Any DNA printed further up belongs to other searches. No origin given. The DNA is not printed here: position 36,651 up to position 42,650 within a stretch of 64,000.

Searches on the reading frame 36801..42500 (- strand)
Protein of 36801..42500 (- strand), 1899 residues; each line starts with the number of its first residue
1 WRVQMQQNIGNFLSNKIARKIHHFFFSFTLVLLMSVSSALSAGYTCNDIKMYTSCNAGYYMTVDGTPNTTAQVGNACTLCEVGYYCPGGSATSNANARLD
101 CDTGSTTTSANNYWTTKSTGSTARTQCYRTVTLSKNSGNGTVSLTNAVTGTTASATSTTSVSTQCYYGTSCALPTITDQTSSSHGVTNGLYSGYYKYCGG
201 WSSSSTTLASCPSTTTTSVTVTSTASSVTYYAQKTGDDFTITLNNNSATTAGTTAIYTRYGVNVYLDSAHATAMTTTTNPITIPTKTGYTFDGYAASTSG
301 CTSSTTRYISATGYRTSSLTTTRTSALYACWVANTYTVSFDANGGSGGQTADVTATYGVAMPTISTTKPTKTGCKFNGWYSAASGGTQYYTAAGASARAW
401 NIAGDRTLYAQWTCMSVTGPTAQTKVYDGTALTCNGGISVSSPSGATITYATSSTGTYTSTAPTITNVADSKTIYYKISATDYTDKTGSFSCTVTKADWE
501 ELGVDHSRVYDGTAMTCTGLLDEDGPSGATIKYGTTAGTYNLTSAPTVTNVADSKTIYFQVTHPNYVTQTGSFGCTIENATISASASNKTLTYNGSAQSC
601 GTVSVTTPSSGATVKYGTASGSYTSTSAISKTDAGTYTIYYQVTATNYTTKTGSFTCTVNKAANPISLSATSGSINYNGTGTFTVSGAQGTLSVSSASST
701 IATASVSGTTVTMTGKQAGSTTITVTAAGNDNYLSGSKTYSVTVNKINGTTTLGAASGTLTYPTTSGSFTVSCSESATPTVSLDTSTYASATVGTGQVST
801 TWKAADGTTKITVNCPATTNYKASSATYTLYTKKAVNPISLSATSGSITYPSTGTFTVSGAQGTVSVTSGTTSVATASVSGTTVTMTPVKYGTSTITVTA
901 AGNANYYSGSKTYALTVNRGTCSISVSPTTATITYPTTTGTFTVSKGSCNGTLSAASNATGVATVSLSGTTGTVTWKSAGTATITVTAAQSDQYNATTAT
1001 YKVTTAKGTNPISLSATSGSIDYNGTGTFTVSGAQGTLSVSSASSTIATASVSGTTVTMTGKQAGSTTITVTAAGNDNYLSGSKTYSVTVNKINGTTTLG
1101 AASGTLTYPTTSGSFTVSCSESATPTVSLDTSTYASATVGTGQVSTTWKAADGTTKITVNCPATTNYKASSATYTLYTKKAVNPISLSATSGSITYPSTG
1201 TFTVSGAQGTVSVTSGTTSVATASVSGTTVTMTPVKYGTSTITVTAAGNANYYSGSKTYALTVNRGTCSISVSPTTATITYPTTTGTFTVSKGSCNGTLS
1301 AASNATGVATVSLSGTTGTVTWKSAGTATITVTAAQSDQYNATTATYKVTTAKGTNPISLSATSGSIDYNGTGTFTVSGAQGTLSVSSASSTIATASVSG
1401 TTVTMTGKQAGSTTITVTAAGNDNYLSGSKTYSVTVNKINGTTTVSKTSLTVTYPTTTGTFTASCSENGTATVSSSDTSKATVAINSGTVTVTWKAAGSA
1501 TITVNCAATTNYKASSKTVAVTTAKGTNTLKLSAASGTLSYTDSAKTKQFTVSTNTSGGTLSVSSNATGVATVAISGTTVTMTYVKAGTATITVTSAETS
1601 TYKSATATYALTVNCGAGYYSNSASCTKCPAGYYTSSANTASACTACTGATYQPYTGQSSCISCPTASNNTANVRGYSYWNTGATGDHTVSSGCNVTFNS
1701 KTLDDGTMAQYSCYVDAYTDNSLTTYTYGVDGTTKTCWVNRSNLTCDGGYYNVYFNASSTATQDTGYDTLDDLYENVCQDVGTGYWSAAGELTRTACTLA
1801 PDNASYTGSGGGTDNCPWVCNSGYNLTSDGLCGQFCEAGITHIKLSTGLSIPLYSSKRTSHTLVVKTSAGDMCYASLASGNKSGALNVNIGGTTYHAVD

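Call 61: search_protein_families(library=pfam, proteins=[window:36801-42500:-], max_evalue=0.01)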
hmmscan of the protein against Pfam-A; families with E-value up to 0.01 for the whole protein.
window:36801-42500:- (1899 aa): 3 families
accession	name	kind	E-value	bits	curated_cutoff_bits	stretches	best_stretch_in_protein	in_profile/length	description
PF04234.18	CopC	-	0.00029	22.2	23.3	1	579-659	12-92/92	CopC domain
PF07699.19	Ephrin_rec_like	-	0.0005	20.2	23.1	1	1636-1669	3-34/48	Tyrosine-protein kinase ephrin type A/B receptor-like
PF21200.3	Glyco_hydro_39_C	-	0.0083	16.9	27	0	470-495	61-86/89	Alpha-L-iduronidase C-terminal domain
